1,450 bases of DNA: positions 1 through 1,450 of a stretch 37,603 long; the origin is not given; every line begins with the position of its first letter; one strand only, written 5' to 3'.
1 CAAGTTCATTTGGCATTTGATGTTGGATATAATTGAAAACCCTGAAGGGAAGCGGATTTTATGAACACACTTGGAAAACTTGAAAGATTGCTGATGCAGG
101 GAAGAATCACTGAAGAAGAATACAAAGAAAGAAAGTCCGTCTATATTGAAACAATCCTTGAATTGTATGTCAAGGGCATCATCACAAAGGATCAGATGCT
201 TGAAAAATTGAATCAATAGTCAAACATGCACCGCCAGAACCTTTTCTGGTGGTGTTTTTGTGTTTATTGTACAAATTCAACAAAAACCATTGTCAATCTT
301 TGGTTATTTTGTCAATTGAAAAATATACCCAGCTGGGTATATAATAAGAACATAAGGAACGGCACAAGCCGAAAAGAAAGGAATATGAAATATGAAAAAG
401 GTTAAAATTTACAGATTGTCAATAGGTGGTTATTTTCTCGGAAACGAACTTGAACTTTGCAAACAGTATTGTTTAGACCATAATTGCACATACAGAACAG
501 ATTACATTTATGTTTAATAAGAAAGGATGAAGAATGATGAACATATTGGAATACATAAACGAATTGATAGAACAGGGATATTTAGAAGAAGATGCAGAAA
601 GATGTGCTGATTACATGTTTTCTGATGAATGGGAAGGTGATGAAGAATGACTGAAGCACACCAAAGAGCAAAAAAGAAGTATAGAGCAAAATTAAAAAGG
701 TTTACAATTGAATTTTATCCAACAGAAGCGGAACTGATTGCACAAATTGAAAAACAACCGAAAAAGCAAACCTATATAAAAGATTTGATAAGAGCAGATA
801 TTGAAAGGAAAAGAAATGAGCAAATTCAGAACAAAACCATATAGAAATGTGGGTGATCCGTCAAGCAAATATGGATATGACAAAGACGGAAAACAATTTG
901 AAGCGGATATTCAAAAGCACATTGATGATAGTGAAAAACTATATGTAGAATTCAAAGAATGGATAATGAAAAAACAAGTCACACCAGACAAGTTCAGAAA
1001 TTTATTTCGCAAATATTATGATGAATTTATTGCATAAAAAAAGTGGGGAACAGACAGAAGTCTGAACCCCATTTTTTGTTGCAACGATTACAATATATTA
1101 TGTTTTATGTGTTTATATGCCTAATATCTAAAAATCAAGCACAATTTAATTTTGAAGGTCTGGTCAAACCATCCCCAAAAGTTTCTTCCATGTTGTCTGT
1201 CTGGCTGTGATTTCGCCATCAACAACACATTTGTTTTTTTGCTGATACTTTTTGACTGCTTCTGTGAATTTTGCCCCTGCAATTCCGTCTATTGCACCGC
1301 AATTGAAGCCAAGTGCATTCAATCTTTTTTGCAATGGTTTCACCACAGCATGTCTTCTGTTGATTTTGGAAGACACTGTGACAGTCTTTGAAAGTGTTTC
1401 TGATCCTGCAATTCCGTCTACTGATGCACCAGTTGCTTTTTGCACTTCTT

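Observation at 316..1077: Operator-controlled operon of tiny ORFs plus an RHH protein at the prophage arm: acr/aca-like anti-defence locus candidate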

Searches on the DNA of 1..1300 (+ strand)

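Call 8: search_dna_similar(query=window:1-1200:+, collection=phages, mode=distant)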
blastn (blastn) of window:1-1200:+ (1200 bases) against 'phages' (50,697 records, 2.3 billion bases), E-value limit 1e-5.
No match.

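Call 23: search_rna_families(source=window, start=1, end=1300, threshold=evalue, max_evalue=1)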
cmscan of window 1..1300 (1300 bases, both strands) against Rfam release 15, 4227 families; matches with E-value up to 1: 0.
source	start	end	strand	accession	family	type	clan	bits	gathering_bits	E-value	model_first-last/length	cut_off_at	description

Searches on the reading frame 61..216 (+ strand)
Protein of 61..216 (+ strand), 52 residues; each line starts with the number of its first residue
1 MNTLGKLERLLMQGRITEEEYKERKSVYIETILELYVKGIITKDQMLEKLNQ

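Call 6: search_protein_families(library=pfam, max_evalue=1, proteins=[window:61-216:+])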
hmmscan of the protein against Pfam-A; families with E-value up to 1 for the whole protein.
seq(52 aa): 6 families
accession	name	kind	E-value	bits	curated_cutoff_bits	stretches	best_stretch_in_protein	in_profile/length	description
PF09851.14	SHOCT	-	7.2e-06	26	27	1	4-26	3-25/28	Short C-terminal domain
PF18495.6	VbhA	-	0.00018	21.8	25.9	1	31-51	25-45/47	Antitoxin VbhA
PF20612.3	SHOCT_2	-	0.0016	19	24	1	6-23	18-35/53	SHOCT domain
PF05120.17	GvpG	-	0.0032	18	30.6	1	3-26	36-59/67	Gas vesicle protein G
PF09693.15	Phage_XkdX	-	0.0049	17.3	23.5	1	14-23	25-34/40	Phage uncharacterised protein (Phage_XkdX)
PF08044.16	DUF1707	-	0.014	15.9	27.6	1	4-25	12-33/53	DUF1707 SHOCT-like domain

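Call 7: search_protein_families(library=phrogs, max_evalue=1, proteins=[window:61-216:+])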
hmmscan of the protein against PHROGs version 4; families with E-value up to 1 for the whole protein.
seq(52 aa): 6 families
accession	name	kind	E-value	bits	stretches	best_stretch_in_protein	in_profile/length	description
phrog_134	-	unknown function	0.0004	21.1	1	13-23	38-48/73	-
phrog_19674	-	unknown function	0.003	18.4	0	32-46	31-45/57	-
phrog_2996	-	unknown function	0.0061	17.7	1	7-31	19-43/54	-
phrog_16079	-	unknown function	0.013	16.4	1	14-43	31-60/67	-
phrog_22747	-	unknown function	0.061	14.8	1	3-42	21-56/102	-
phrog_2700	-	unknown function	0.17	12.3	1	2-26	302-326/331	-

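Call 82: search_protein_families(library=ncbifam, max_evalue=1, proteins=[window:61-216:+])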
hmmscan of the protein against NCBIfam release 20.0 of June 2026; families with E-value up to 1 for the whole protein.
seq(52 aa): 2 families
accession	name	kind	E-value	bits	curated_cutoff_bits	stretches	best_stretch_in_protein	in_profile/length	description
NF045865.1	glide_MMOB4860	equivalog_domain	0.0036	17.8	55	1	4-33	120-149/150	MMOB4860 family gliding motility internal complex protein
TIGR01669.1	phage_XkdX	equivalog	0.029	14.1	28.2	1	13-23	29-39/45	XkdX family protein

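Call 83: search_protein_families(library=padloc, max_evalue=0.1, proteins=[window:61-216:+])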
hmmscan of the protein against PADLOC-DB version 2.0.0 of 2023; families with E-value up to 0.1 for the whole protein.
seq(52 aa): 0 families

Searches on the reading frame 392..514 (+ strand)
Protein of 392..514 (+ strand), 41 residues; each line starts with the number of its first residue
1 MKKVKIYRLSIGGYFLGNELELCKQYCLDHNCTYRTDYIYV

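Call 6: search_protein_families(library=pfam, max_evalue=1, proteins=[window:392-514:+])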
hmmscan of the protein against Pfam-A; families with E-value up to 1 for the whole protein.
seq(41 aa): 0 families

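Call 7: search_protein_families(library=phrogs, max_evalue=1, proteins=[window:392-514:+])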
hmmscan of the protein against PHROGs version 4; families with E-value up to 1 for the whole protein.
seq(41 aa): 1 family
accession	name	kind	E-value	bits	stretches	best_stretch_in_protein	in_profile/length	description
phrog_16900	-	unknown function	0.073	13.9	1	20-34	9-23/56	-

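Call 82: search_protein_families(library=ncbifam, max_evalue=1, proteins=[window:392-514:+])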
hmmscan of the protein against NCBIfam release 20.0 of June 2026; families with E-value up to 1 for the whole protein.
seq(41 aa): 0 families

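Call 83: search_protein_families(library=padloc, max_evalue=0.1, proteins=[window:392-514:+])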
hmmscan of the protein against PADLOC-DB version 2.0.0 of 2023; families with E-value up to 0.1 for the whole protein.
seq(41 aa): 0 families

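Call 89: search_protein_representatives(protein=window:392-514:+)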
Query: 41 residues. Proteins with E-value up to 0.001 (for the whole library): 3; up to 1e-10: 1; up to 1e-30: 0. The best 3 are listed.
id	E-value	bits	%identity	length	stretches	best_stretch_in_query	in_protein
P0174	1.1e-15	71.5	78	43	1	1-41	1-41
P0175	1.8e-10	55.5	69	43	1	3-41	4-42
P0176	2.1e-04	36.8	51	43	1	3-39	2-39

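Call 91: find_encoding_contigs(protein=P0175, flank=2500, max_places=2)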
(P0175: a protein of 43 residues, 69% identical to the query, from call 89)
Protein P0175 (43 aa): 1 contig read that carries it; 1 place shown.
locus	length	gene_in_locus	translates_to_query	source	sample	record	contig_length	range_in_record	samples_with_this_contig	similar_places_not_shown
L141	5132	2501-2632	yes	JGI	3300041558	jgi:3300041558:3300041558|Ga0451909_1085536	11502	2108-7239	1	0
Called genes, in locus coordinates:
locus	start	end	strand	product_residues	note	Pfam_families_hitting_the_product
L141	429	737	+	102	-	-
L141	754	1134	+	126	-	-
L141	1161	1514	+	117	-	-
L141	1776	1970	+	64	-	-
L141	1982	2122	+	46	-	-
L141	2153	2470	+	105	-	-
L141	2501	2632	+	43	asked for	-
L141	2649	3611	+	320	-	PF06067:DUF932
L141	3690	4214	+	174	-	-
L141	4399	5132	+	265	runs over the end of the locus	PF18013:Phage_lysozyme2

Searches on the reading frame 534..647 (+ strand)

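Call 6: search_protein_families(library=pfam, max_evalue=1, proteins=[window:534-647:+])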
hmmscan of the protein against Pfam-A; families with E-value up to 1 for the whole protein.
seq(38 aa): 1 family
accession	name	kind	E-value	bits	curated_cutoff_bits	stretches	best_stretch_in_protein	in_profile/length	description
PF10557.15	Cullin_Nedd8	-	0.21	12.1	36.9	1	4-22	44-62/63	Cullin protein neddylation domain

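Call 7: search_protein_families(library=phrogs, max_evalue=1, proteins=[window:534-647:+])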
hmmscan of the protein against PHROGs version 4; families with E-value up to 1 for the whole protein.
seq(38 aa): 6 families
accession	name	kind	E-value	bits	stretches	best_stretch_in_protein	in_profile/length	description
phrog_6336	-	unknown function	0.032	15.6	1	4-22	46-64/81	-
phrog_649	-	unknown function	0.035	15.6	1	2-31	6-34/63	-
phrog_5279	-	unknown function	0.093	13.7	1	9-22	29-42/53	-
phrog_4221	-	DNA, RNA and nucleotide metabolism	0.16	12.3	1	4-31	62-89/325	replication initiation protein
phrog_37637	-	unknown function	0.21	12.8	1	1-27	86-112/121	-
phrog_24205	-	unknown function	0.21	12.6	1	2-24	1-25/45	-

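Call 82: search_protein_families(library=ncbifam, max_evalue=1, proteins=[window:534-647:+])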
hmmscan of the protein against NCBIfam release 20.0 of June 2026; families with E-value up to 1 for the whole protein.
seq(38 aa): 2 families
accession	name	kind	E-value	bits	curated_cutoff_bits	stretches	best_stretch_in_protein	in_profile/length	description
NF038403.1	perm_prefix_1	domain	0.015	15.1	30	1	3-25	22-44/59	permease prefix domain 1-containing protein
NF053610.1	Sso10a_fam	subfamily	0.13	12.3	60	1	5-22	35-52/64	Sso10a family chromatin protein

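Call 83: search_protein_families(library=padloc, max_evalue=0.1, proteins=[window:534-647:+])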
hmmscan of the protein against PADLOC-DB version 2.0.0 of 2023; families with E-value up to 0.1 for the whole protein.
seq(38 aa): 0 families
